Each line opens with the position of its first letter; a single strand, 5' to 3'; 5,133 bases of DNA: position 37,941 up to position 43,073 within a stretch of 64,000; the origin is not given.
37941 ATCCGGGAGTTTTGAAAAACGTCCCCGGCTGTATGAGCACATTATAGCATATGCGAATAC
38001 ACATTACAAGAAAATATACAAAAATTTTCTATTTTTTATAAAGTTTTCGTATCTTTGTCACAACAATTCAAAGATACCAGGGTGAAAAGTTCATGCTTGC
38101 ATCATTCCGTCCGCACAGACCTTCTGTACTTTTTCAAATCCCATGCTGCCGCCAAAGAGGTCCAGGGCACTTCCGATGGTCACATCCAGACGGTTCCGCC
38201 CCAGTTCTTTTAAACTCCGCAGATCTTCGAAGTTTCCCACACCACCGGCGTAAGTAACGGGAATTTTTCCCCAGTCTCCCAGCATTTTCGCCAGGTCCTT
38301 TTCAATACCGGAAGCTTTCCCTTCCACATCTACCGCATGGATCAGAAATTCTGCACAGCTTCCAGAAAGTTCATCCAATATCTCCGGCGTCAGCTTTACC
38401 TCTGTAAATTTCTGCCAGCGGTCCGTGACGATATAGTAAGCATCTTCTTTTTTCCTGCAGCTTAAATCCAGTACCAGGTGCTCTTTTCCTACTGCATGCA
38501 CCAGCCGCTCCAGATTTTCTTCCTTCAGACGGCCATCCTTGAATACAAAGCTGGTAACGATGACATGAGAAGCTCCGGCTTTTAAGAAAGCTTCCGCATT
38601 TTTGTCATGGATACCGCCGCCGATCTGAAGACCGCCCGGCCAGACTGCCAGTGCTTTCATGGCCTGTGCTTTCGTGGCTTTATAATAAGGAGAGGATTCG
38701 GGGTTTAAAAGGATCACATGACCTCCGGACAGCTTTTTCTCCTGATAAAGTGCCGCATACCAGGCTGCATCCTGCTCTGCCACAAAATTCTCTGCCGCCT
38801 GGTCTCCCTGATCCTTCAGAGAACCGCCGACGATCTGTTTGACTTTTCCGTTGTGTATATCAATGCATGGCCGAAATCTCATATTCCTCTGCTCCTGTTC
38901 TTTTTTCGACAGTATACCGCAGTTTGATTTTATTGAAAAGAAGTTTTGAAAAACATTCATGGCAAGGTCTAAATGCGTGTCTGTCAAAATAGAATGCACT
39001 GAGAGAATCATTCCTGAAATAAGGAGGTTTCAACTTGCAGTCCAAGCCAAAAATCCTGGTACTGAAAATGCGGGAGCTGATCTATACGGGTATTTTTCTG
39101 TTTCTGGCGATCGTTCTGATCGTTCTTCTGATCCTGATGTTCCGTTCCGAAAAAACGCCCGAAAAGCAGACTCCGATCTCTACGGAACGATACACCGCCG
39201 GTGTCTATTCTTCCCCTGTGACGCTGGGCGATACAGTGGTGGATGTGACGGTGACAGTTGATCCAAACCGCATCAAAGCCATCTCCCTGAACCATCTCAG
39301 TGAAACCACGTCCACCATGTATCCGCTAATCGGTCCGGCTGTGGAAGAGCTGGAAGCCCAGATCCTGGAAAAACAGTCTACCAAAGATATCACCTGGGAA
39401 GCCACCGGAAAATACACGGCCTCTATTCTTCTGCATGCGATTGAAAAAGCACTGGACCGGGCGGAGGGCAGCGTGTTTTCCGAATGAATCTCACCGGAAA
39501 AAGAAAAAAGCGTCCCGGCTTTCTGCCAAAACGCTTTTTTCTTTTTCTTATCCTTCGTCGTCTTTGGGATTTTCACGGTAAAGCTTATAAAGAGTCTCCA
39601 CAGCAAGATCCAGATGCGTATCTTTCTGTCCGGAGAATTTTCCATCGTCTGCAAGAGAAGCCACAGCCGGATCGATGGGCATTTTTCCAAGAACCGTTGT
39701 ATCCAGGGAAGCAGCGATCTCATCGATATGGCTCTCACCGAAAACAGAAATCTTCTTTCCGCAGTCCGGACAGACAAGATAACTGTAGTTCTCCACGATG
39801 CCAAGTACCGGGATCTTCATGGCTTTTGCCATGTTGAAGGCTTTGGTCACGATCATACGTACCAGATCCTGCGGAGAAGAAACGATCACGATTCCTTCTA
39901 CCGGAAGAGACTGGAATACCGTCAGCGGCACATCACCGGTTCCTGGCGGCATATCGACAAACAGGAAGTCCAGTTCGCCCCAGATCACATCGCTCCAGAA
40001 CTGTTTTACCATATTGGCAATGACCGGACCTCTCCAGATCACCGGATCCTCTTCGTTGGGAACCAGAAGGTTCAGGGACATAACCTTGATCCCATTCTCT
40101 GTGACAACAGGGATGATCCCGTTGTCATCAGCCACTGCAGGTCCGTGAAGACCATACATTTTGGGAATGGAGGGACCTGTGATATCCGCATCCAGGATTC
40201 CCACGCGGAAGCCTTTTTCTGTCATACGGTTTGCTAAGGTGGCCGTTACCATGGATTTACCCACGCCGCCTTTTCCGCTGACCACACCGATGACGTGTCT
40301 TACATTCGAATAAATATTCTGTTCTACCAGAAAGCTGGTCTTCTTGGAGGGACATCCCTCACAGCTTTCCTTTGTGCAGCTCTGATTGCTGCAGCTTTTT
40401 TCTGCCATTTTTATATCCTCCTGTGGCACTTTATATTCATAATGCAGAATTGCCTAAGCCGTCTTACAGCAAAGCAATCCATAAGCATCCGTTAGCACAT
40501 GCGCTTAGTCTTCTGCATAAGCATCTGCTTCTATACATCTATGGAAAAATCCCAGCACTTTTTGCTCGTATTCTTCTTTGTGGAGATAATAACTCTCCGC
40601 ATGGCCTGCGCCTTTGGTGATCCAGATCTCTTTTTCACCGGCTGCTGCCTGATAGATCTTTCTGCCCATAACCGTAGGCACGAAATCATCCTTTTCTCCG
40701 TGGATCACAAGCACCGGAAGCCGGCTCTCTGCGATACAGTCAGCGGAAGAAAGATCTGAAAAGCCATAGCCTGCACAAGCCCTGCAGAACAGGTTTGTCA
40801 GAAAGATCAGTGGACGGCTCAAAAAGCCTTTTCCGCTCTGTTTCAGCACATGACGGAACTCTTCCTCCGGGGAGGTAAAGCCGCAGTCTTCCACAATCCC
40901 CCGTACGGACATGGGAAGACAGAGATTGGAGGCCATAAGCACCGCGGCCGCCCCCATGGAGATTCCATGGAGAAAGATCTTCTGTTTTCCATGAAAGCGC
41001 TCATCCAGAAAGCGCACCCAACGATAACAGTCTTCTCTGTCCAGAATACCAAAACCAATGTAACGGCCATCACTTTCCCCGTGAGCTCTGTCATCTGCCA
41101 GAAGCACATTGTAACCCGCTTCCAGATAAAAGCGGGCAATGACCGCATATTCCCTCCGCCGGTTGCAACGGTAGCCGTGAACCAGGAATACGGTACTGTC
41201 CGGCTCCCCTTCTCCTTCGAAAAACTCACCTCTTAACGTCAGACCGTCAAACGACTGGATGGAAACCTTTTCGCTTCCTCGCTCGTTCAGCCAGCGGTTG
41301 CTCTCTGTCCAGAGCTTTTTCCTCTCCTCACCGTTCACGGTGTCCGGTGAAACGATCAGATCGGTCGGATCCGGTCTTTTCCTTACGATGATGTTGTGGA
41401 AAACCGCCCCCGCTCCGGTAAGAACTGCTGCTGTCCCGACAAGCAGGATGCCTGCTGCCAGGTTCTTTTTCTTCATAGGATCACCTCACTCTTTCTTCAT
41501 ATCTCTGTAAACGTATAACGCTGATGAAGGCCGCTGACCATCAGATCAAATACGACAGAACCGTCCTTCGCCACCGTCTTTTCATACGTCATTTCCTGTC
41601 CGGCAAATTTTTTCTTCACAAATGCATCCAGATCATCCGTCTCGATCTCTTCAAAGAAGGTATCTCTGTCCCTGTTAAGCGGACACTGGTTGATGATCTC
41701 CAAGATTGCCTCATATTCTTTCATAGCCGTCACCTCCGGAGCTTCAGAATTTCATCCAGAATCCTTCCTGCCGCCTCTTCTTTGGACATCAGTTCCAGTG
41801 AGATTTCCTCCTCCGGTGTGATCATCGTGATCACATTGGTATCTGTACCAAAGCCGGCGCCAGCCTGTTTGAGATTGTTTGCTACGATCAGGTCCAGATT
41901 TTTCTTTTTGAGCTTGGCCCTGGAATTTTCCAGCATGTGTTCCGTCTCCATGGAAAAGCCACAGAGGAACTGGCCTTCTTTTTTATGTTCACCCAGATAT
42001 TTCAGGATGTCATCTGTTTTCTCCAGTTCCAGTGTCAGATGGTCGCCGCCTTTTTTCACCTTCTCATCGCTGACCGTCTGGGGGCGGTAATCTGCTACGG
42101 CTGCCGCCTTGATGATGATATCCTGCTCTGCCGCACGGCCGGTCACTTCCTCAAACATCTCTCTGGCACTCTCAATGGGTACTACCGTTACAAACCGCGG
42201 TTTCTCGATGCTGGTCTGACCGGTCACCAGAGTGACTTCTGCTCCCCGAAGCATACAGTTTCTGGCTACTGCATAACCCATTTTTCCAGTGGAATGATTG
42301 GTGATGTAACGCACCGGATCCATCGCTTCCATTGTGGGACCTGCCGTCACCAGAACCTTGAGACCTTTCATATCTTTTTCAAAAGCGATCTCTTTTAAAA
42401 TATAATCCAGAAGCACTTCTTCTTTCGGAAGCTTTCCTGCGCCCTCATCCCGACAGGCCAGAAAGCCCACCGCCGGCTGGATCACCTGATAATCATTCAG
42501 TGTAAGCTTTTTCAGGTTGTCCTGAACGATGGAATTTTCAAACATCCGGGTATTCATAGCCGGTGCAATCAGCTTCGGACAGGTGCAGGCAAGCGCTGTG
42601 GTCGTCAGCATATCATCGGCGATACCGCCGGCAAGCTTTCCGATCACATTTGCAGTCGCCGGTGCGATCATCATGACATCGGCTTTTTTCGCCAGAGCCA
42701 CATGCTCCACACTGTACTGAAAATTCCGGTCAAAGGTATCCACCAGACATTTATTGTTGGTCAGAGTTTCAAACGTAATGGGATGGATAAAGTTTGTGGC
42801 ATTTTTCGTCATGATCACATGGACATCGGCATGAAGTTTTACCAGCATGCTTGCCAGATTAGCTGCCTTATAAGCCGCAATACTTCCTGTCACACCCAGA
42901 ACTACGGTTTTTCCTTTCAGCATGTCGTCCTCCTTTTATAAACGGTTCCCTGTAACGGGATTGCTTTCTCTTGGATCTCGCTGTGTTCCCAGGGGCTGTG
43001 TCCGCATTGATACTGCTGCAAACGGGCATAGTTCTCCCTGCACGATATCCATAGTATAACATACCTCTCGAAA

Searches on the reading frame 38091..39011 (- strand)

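Call 10: search_protein_families(library=pfam, proteins=[window:38091-39011:-], max_evalue=0.001)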
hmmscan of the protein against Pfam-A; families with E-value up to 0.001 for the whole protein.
window:38091-39011:- (306 aa): 1 family
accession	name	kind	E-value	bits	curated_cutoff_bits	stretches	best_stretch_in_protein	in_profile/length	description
PF00977.27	His_biosynth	-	5.3e-30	105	23.6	1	48-283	4-222/228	Histidine biosynthesis protein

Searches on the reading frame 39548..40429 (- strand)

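Call 10: search_protein_families(library=pfam, proteins=[window:39548-40429:-], max_evalue=0.001)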
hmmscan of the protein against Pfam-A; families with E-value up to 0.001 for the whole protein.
window:39548-40429:- (293 aa): 5 families
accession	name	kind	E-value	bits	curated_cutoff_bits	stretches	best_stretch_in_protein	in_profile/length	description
PF10609.15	ParA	-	2.6e-91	305.8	27.1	1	42-270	1-231/246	NUBPL iron-transfer P-loop NTPase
PF01656.29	CbiA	-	3.4e-10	40.4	25.4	1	47-261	1-120/125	CobQ/CobB/MinD/ParA nucleotide binding domain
PF13614.12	AAA_31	-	1.7e-05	25.3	27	1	45-83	2-40/177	AAA domain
PF02374.21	ArsA_ATPase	-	0.0005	19.8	24.3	1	49-82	5-38/305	Anion-transporting ATPase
PF13500.12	AAA_26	-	0.00079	19.8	27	0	165-256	117-194/198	AAA domain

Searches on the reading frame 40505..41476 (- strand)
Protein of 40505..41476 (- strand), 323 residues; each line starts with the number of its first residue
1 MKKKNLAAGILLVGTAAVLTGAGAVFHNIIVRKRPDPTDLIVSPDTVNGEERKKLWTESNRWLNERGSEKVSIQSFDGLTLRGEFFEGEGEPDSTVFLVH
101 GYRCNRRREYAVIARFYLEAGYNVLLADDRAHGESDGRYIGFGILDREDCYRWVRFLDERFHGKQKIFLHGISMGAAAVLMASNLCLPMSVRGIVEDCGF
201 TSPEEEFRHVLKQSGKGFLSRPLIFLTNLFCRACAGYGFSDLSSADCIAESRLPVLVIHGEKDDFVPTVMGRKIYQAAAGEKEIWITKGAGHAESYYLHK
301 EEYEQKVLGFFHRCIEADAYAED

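Call 10: search_protein_families(library=pfam, proteins=[window:40505-41476:-], max_evalue=0.001)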
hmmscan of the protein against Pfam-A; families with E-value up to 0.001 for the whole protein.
window:40505-41476:- (323 aa): 7 families
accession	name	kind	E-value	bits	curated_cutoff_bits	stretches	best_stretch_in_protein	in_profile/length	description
PF12146.15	Hydrolase_4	-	7.7e-15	55.3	27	1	91-195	2-105/239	Serine aminopeptidase, S33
PF12697.13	Abhydrolase_6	-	1.3e-08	36.2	26.3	1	96-303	1-214/217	Alpha/beta hydrolase family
PF00561.26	Abhydrolase_1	-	2.2e-07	31.2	25.8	1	96-216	3-118/245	alpha/beta hydrolase fold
PF00326.27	Peptidase_S9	-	6e-07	29.6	22.6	0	238-316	131-211/213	Prolyl oligopeptidase family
PF02230.22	Abhydrolase_2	-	8.8e-05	22.9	23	0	164-211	104-150/217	Phospholipase/Carboxylesterase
PF02129.25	Peptidase_S15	-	0.00014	22.1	23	0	100-184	46-114/262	X-Pro dipeptidyl-peptidase (S15 family)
PF09752.15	ABHD18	-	0.00061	19.5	21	0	255-312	295-350/351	Alpha/beta hydrolase domain containing 18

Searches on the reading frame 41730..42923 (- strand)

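Call 10: search_protein_families(library=pfam, proteins=[window:41730-42923:-], max_evalue=0.001)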
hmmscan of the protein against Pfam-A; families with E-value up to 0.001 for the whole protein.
window:41730-42923:- (397 aa): 2 families
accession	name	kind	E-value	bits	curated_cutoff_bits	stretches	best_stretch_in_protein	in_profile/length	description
PF04127.22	DFP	-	4.4e-73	245.5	22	1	185-368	1-186/186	DNA/pantothenate metabolism flavoprotein C-terminal domain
PF02441.25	Flavoprotein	-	8.2e-32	110.5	22.7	1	5-152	1-146/162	Flavoprotein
